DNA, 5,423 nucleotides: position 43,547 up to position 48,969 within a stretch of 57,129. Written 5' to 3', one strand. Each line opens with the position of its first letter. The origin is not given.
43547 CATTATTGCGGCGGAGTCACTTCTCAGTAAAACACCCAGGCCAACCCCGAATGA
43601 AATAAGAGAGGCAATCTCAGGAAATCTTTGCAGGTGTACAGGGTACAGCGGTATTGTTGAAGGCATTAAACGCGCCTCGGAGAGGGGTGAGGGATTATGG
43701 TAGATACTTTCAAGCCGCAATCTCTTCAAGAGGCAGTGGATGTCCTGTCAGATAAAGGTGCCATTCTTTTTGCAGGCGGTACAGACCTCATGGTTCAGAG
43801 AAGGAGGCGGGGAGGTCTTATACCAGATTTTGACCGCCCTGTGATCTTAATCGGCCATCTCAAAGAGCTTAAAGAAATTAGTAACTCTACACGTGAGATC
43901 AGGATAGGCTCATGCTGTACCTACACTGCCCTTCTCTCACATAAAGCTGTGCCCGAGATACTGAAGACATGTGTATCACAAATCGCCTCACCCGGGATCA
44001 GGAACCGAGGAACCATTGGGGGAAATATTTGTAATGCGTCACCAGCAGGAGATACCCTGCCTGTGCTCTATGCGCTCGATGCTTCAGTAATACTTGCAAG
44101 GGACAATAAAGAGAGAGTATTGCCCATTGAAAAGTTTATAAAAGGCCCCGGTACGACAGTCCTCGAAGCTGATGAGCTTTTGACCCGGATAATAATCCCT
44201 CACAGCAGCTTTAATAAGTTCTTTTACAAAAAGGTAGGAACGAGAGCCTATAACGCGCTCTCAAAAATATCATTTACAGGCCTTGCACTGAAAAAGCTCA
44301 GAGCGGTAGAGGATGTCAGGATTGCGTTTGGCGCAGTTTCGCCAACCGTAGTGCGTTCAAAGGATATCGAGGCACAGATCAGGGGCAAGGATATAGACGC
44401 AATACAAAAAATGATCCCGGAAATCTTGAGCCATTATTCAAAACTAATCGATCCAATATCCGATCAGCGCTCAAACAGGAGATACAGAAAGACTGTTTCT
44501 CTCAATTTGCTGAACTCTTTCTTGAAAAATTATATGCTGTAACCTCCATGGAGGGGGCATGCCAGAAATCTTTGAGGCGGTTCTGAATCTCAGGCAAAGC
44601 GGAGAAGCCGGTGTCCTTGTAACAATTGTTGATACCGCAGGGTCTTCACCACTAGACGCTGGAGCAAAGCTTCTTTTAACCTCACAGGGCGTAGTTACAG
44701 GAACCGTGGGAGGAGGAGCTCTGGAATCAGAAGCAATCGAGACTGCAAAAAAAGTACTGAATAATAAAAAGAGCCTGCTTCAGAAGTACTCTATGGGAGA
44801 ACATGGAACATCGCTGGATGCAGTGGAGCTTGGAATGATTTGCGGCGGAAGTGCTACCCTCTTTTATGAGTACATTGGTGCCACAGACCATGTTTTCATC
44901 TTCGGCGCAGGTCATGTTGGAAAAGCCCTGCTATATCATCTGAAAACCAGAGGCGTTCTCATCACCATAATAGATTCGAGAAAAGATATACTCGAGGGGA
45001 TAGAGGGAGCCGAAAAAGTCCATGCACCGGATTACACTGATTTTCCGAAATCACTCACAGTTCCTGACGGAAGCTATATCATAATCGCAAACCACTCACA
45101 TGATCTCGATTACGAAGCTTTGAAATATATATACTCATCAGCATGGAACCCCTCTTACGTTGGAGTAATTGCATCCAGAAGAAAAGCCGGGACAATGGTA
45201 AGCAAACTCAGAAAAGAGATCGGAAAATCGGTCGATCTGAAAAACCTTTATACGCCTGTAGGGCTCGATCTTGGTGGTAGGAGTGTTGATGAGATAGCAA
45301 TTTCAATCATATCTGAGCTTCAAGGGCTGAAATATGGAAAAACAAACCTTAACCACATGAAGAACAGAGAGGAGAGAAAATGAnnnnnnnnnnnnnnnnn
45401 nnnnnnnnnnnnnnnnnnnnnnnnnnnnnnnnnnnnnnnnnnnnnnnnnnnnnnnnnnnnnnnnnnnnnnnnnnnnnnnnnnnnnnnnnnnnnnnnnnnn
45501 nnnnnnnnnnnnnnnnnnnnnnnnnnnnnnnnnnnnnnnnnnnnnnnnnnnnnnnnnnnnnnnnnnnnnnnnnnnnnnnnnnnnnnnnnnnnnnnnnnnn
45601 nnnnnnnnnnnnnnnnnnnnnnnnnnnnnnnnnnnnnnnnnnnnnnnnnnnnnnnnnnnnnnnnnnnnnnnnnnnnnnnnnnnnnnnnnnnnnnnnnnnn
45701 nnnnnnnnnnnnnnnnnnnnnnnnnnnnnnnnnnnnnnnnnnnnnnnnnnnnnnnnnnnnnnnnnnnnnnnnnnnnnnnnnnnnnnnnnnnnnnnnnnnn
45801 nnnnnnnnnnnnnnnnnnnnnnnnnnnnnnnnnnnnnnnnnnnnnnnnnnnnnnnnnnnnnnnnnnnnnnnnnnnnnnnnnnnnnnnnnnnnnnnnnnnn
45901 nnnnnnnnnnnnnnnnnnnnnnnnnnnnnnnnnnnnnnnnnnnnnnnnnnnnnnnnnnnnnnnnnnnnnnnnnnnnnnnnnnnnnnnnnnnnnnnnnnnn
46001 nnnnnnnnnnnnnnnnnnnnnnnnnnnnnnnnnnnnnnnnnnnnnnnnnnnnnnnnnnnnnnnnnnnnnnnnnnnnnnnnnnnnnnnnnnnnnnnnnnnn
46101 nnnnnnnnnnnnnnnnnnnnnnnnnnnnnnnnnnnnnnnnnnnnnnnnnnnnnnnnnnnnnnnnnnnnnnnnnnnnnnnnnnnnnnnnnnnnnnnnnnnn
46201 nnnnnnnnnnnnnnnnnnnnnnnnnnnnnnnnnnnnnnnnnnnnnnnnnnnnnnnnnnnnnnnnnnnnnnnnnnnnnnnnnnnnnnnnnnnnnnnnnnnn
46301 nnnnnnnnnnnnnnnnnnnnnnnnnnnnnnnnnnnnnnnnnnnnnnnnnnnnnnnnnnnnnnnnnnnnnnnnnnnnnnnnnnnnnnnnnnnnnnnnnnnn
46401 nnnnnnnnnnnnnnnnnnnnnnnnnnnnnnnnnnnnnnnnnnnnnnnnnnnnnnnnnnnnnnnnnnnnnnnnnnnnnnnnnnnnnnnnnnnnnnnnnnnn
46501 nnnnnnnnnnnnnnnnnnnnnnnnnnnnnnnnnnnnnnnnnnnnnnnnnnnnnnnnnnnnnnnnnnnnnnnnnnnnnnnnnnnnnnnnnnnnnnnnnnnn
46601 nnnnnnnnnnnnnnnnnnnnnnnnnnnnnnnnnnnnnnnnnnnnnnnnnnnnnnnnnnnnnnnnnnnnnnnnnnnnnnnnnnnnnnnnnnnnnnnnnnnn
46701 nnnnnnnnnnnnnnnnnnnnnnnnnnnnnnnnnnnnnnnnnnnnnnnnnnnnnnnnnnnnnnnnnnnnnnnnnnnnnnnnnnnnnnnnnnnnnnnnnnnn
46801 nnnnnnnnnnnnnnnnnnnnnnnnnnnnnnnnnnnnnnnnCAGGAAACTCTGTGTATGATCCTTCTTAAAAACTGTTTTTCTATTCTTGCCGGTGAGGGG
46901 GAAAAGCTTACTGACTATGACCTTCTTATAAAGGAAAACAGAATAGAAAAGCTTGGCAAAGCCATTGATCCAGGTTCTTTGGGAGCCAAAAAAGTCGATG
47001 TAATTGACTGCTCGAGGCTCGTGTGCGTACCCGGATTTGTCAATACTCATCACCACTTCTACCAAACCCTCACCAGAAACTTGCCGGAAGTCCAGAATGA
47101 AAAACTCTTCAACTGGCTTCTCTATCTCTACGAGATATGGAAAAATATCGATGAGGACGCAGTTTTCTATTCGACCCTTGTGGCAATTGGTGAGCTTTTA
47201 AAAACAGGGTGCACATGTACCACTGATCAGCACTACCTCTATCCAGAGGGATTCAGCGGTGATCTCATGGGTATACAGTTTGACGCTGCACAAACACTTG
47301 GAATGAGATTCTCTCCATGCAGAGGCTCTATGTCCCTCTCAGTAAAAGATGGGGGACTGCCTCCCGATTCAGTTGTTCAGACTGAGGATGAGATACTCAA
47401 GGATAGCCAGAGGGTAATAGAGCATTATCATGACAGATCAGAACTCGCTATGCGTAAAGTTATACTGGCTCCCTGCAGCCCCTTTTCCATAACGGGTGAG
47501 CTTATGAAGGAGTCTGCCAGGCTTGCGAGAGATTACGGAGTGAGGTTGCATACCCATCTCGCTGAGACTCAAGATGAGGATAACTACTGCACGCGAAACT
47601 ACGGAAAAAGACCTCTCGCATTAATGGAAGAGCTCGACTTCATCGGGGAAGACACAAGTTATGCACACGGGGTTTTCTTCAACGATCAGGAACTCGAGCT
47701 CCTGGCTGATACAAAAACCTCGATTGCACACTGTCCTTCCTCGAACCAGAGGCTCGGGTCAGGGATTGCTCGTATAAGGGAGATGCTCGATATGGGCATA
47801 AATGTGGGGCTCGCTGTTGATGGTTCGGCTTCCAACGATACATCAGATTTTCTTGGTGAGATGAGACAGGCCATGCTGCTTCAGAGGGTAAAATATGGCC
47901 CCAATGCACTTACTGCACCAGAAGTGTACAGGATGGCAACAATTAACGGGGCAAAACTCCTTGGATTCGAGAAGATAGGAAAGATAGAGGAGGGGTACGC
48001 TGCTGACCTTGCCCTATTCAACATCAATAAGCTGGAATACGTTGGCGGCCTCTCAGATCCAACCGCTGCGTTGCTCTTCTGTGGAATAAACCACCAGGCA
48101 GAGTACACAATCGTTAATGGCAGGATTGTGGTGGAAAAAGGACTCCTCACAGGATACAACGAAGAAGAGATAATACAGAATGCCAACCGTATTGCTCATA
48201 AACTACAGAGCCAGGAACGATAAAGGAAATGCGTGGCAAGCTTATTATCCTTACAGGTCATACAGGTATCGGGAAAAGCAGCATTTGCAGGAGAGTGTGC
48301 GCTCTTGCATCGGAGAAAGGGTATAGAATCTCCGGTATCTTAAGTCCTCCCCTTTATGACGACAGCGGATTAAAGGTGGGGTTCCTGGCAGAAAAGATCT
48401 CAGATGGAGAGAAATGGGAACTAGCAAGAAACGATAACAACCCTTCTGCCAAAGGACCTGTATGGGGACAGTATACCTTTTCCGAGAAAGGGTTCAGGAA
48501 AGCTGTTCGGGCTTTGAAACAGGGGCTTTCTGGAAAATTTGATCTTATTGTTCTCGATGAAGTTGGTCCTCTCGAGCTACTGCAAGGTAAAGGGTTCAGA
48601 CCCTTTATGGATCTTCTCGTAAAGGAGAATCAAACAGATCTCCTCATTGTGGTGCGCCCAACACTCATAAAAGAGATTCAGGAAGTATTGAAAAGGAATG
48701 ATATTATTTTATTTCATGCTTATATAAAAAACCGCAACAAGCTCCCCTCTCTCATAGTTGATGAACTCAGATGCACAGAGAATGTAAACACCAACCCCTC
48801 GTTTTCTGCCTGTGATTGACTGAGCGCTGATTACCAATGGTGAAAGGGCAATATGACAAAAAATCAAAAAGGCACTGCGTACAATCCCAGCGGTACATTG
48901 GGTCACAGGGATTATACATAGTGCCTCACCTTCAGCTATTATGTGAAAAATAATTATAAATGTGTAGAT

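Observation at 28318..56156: A 28-kb purine/urate-type catabolic supercluster that keeps the ygfK-ssnA-ygeW markers but has non-canonical membership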

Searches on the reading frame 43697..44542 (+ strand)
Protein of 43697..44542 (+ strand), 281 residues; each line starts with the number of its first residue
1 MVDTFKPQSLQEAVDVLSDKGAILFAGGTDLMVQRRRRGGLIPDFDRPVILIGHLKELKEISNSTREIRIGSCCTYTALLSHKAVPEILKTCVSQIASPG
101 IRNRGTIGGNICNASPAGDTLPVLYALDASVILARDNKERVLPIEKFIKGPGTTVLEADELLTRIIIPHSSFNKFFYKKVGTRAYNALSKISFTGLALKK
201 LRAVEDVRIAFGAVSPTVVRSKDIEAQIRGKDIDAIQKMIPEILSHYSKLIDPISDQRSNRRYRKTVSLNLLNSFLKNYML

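Call 4: search_protein_families(library=ncbifam, proteins=[window:43697-44542:+], max_evalue=0.00001)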
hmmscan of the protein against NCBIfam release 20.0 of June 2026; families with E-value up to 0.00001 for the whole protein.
window:43697-44542:+ (281 aa): 7 families
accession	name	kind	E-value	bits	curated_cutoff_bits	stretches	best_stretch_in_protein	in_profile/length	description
NF043083.1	XdhB_XDHase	equivalog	1.3e-48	165.6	310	1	5-275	8-279/289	xanthine dehydrogenase subunit XdhB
NF041019.1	glyceraldDH_beta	equivalog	2.8e-48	164.5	350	1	2-276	6-277/280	glyceraldehyde dehydrogenase subunit beta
TIGR02963.1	xanthine_xdhA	equivalog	1.3e-43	149.3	467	1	5-275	196-464/468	xanthine dehydrogenase small subunit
NF007427.0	PRK09971.1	equivalog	6.2e-42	143.8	287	1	5-273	8-277/292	xanthine dehydrogenase FAD-binding subunit XdhB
TIGR03199.1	pucC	equivalog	1.1e-30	106.8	306.05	1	7-272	1-262/264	xanthine dehydrogenase subunit C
TIGR03195.1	4hydrxCoA_B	equivalog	4.9e-22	78.5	404.55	2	3-113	6-116/321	4-hydroxybenzoyl-CoA reductase subunit beta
TIGR03312.1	Se_sel_red_FAD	hypoth_equivalog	1.2e-20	73.8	241.5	1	5-231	5-212/257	molybdopterin-dependent oxidoreductase FAD-binding subunit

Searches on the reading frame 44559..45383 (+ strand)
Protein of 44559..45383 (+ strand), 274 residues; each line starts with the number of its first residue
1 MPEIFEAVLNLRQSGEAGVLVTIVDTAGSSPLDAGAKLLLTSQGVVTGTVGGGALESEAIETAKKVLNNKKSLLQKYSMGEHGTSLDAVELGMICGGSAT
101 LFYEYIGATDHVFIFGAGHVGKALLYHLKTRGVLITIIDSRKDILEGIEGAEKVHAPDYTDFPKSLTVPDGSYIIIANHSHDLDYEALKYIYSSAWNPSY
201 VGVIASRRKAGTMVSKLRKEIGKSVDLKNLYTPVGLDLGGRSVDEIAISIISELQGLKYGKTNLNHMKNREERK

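Call 4: search_protein_families(library=ncbifam, proteins=[window:44559-45383:+], max_evalue=0.00001)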
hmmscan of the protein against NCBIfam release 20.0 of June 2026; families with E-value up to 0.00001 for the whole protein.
window:44559-45383:+ (274 aa): 2 families
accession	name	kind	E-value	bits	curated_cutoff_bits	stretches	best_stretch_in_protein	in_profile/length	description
NF045664.1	XdhC_rel_AOR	equivalog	3.1e-47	161.5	350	2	103-254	188-340/346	XdhC family aldehyde oxidoreductase maturation factor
TIGR02964.1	xanthine_xdhC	equivalog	3e-38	131.8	161.6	1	19-254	1-245/246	xanthine dehydrogenase accessory protein XdhC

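Call 28: search_protein_families(library=pfam, proteins=[window:44559-45383:+], max_evalue=0.01)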
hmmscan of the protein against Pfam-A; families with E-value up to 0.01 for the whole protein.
window:44559-45383:+ (274 aa): 2 families
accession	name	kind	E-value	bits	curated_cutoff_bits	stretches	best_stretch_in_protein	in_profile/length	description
PF13478.12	XdhC_C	-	3.5e-28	99.1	29.7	1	112-254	1-125/125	XdhC Rossmann domain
PF02625.21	XdhC_CoxI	-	2.1e-19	69.6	24.3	1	12-77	2-67/68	XdhC and CoxI family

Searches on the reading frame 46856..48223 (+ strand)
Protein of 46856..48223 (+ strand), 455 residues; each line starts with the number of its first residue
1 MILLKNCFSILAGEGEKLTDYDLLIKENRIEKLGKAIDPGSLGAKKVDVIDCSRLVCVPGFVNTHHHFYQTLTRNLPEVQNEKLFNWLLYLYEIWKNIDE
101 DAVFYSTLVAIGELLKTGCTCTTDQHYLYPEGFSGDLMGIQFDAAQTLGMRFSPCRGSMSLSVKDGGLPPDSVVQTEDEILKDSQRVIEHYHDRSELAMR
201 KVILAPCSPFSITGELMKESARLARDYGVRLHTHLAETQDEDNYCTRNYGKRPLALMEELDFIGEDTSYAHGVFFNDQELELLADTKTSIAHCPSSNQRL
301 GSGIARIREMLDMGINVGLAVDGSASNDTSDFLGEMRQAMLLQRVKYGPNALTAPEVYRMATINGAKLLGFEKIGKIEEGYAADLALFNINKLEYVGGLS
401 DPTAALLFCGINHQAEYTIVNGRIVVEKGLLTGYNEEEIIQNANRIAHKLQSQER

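Call 4: search_protein_families(library=ncbifam, proteins=[window:46856-48223:+], max_evalue=0.00001)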
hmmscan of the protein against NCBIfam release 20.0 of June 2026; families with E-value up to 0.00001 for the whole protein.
window:46856-48223:+ (455 aa): 39 families (the best 25 are shown)
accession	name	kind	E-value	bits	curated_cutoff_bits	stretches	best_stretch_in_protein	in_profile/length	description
NF006055.0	PRK08203.1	equivalog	7.7e-172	571.9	532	1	4-453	8-453/455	8-oxoguanine deaminase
NF009059.0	PRK12393.1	equivalog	4.2e-117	391.7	543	1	3-453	8-458/460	amidohydrolase family protein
NF005557.0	PRK07228.1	equivalog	2.5e-89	300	522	1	2-453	3-440/445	5'-deoxyadenosine deaminase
NF004701.0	PRK06038.1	equivalog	7.4e-75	252.3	609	1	2-453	6-429/432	N-ethylammeline chlorohydrolase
NF006252.0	PRK08393.1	equivalog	2.8e-74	250.7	617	1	2-450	3-423/424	N-ethylammeline chlorohydrolase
NF006549.0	PRK09045.1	equivalog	1.7e-72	244.4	540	1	15-453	24-442/444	TRZ/ATZ family hydrolase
NF005540.0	PRK07203.1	equivalog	2.1e-53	181.6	444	1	1-451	1-439/444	putative aminohydrolase SsnA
NF005211.0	PRK06687.1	equivalog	5.1e-53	180.3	703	1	23-389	24-372/419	TRZ/ATZ family protein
NF012037.0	PRK15493.1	equivalog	2.3e-50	171.7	779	1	48-451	48-434/435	bifunctional S-methyl-5'-thioadenosine deaminase/S-adenosylhomocysteine deaminase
TIGR03314.1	Se_ssnA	subfamily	1.2e-47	162.8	455.5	1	3-450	2-437/441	putative selenium metabolism protein SsnA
NF004801.0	PRK06151.1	subfamily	2.1e-46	158.8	416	1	48-453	47-465/491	chlorohydrolase family protein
TIGR02967.1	guan_deamin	equivalog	3.9e-46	157.8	375.4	1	19-391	5-363/401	guanine deaminase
NF006681.0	PRK09229.1-2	equivalog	7.8e-46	156.7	362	1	20-431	21-430/451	formimidoylglutamate deiminase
NF004995.0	PRK06380.1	subfamily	6e-45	154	567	1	2-441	3-414/418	metal-dependent hydrolase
NF006679.0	PRK09228.1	subfamily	5.3e-43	147.4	351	1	19-392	30-389/433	guanine deaminase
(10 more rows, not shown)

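Call 28: search_protein_families(library=pfam, proteins=[window:46856-48223:+], max_evalue=0.01)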
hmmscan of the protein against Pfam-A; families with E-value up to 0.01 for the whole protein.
window:46856-48223:+ (455 aa): 2 families
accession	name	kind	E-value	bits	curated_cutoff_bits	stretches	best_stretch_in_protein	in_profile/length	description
PF01979.26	Amidohydro_1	-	4.6e-62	210.7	25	1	58-425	3-345/345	Amidohydrolase family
PF07969.17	Amidohydro_3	-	4.8e-19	69.6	29.7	1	213-426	260-472/472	Amidohydrolase family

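Call 37: search_solved_structures(query=window:46856-48223:+, max_evalue=1e-20)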
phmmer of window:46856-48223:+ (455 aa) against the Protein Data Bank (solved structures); distinct sequences matched with E-value up to 1e-20: 21.
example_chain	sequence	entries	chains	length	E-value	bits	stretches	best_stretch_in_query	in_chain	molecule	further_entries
3hpa_A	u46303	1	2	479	1.7e-126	425.8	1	16-451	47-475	AMIDOHYDROLASE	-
7ww2_A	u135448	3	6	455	2.6e-116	392.2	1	17-452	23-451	8-oxoguanine deaminase | Hydroxydechloroatrazine ethylaminohydrolase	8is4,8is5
2paj_A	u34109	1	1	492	9.2e-74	252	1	3-450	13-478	putative cytosine/guanine deaminase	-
5hme_A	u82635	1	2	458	3.5e-63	217.1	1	14-444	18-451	Triazine hydrolase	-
3ls9_A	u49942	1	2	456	4e-63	216.9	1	14-444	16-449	Triazine hydrolase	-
5hmf_A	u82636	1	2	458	8.8e-63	215.8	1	14-444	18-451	Triazine hydrolase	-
3lsb_A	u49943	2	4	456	1e-62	215.6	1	14-444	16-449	Triazine hydrolase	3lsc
4l9x_A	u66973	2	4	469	1.2e-62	215.4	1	14-444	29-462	Triazine hydrolase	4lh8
5hmd_A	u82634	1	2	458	1.5e-62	215.1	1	14-444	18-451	Triazine hydrolase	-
4f0r_A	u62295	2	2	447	6.3e-52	180.1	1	202-444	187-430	5-methylthioadenosine/S-adenosylhomocysteine deaminase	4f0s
4gbd_A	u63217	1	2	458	3.6e-47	164.4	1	15-453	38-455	Putative uncharacterized protein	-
4dyk_A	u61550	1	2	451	3.9e-47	164.3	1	15-453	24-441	AMIDOHYDROLASE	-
3lnp_A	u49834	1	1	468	2.2e-46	161.8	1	18-448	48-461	Amidohydrolase family Protein OLEI01672_1_465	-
4v1x_A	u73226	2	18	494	3.3e-33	118.4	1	25-432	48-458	ATRAZINE CHLOROHYDROLASE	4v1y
4dzh_A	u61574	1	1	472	3.2e-32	115.1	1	199-443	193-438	AMIDOHYDROLASE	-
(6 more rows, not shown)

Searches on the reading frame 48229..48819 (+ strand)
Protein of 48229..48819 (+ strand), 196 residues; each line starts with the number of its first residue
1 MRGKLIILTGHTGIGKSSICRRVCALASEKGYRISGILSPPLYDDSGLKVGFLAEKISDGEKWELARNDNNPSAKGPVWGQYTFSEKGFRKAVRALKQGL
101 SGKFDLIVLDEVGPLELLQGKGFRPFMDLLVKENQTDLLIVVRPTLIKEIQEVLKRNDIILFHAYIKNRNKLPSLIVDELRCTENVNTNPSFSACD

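Call 4: search_protein_families(library=ncbifam, proteins=[window:48229-48819:+], max_evalue=0.00001)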
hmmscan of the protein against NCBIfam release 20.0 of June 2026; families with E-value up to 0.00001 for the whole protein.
window:48229-48819:+ (196 aa): 1 family
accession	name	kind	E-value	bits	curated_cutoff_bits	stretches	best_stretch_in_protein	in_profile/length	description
NF010248.0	PRK13695.1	equivalog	3.2e-25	88.9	156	1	6-182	6-177/180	NTPase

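Call 28: search_protein_families(library=pfam, proteins=[window:48229-48819:+], max_evalue=0.01)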
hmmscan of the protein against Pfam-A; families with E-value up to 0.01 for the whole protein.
window:48229-48819:+ (196 aa): 5 families
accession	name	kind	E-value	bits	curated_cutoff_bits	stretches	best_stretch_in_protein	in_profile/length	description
PF03266.21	NTPase_1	-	1.1e-25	90.8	23.9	1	6-176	2-167/168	NTPase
PF10649.15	DUF2478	-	5.6e-05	23.2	22.3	1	22-151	18-139/159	Protein of unknown function (DUF2478)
PF13401.12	AAA_22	-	0.0001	23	27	1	3-137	5-117/130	AAA domain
PF20720.3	nSTAND3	-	0.00027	21.1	27.2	1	4-35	18-49/155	Novel STAND NTPase 3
PF13191.12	AAA_16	-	0.00068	20.6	32.6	1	3-35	24-57/167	AAA ATPase domain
